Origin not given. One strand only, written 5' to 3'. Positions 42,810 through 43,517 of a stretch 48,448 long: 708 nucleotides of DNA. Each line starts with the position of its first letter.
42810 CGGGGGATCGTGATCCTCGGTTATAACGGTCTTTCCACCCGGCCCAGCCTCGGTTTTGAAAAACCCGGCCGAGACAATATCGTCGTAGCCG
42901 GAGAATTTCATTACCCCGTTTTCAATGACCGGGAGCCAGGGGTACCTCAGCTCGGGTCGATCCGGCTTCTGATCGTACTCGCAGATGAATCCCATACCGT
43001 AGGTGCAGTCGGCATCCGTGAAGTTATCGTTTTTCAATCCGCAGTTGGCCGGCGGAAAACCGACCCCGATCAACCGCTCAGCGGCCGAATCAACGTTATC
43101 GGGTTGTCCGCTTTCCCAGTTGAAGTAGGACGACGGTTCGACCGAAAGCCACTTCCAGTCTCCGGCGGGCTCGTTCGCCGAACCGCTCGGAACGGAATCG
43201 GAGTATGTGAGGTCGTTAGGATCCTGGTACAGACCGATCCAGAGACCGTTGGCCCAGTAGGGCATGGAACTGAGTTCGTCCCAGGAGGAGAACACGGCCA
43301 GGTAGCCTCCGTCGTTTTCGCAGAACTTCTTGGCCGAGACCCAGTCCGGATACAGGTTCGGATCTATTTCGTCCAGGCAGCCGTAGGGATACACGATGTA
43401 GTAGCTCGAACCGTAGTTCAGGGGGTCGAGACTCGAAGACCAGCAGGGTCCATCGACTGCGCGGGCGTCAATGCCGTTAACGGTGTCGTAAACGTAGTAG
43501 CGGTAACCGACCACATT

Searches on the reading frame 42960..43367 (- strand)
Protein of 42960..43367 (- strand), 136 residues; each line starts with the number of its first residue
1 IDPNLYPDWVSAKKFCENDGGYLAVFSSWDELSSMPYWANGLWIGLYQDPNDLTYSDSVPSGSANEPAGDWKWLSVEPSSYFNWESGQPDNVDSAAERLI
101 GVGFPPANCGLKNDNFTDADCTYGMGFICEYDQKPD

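Call 7: search_solved_structures(query=window:42960-43367:-, max_evalue=1, show_alignments=5)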
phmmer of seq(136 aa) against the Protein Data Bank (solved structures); distinct sequences matched with E-value up to 1: 29.
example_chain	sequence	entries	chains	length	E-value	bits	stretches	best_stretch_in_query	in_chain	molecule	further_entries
2ox9_A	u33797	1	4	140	3.4e-05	27.1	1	65-132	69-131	Collectin placenta 1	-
6pwr_A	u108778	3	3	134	0.00058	23.1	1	8-100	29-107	Fc fragment of IgE receptor II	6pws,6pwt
8urf_A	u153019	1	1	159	0.00078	22.7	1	8-58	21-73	Asialoglycoprotein receptor 2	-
9kpl_A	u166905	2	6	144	0.00082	22.6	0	8-51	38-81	C-type lectin domain-containing protein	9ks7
5ao5_A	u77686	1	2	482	0.0009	22.5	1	66-130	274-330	C-TYPE MANNOSE RECEPTOR 2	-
5ao6_A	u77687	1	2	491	0.00096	22.4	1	66-130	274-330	C-TYPE MANNOSE RECEPTOR 2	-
5e4k_A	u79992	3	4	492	0.00097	22.4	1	66-130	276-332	C-type mannose receptor 2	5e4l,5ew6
2ox8_A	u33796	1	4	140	0.0017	21.6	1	65-133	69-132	Scavenger receptor with C-type lectin type I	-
6py1_A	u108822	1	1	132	0.0083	19.4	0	65-92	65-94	C-type lectin domain family 10 member A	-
6puv_A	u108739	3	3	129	0.0084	19.4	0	8-47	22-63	C-type lectin domain family 10 member A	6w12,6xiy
2afp_A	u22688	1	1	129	0.01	19.1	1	61-95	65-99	PROTEIN (SEA RAVEN TYPE II ANTIFREEZE PROTEIN)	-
4kzv_A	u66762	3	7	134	0.021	18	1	67-133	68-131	C-type lectin mincle | Mincle CRD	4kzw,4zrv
6e7d_A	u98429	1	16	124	0.023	17.9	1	6-52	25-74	C-type lectin domain family 2 member D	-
2zib_A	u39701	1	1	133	0.027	17.7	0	61-93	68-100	Type II antifreeze protein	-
3hup_A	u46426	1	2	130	0.14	15.4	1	8-51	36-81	Early activation antigen CD69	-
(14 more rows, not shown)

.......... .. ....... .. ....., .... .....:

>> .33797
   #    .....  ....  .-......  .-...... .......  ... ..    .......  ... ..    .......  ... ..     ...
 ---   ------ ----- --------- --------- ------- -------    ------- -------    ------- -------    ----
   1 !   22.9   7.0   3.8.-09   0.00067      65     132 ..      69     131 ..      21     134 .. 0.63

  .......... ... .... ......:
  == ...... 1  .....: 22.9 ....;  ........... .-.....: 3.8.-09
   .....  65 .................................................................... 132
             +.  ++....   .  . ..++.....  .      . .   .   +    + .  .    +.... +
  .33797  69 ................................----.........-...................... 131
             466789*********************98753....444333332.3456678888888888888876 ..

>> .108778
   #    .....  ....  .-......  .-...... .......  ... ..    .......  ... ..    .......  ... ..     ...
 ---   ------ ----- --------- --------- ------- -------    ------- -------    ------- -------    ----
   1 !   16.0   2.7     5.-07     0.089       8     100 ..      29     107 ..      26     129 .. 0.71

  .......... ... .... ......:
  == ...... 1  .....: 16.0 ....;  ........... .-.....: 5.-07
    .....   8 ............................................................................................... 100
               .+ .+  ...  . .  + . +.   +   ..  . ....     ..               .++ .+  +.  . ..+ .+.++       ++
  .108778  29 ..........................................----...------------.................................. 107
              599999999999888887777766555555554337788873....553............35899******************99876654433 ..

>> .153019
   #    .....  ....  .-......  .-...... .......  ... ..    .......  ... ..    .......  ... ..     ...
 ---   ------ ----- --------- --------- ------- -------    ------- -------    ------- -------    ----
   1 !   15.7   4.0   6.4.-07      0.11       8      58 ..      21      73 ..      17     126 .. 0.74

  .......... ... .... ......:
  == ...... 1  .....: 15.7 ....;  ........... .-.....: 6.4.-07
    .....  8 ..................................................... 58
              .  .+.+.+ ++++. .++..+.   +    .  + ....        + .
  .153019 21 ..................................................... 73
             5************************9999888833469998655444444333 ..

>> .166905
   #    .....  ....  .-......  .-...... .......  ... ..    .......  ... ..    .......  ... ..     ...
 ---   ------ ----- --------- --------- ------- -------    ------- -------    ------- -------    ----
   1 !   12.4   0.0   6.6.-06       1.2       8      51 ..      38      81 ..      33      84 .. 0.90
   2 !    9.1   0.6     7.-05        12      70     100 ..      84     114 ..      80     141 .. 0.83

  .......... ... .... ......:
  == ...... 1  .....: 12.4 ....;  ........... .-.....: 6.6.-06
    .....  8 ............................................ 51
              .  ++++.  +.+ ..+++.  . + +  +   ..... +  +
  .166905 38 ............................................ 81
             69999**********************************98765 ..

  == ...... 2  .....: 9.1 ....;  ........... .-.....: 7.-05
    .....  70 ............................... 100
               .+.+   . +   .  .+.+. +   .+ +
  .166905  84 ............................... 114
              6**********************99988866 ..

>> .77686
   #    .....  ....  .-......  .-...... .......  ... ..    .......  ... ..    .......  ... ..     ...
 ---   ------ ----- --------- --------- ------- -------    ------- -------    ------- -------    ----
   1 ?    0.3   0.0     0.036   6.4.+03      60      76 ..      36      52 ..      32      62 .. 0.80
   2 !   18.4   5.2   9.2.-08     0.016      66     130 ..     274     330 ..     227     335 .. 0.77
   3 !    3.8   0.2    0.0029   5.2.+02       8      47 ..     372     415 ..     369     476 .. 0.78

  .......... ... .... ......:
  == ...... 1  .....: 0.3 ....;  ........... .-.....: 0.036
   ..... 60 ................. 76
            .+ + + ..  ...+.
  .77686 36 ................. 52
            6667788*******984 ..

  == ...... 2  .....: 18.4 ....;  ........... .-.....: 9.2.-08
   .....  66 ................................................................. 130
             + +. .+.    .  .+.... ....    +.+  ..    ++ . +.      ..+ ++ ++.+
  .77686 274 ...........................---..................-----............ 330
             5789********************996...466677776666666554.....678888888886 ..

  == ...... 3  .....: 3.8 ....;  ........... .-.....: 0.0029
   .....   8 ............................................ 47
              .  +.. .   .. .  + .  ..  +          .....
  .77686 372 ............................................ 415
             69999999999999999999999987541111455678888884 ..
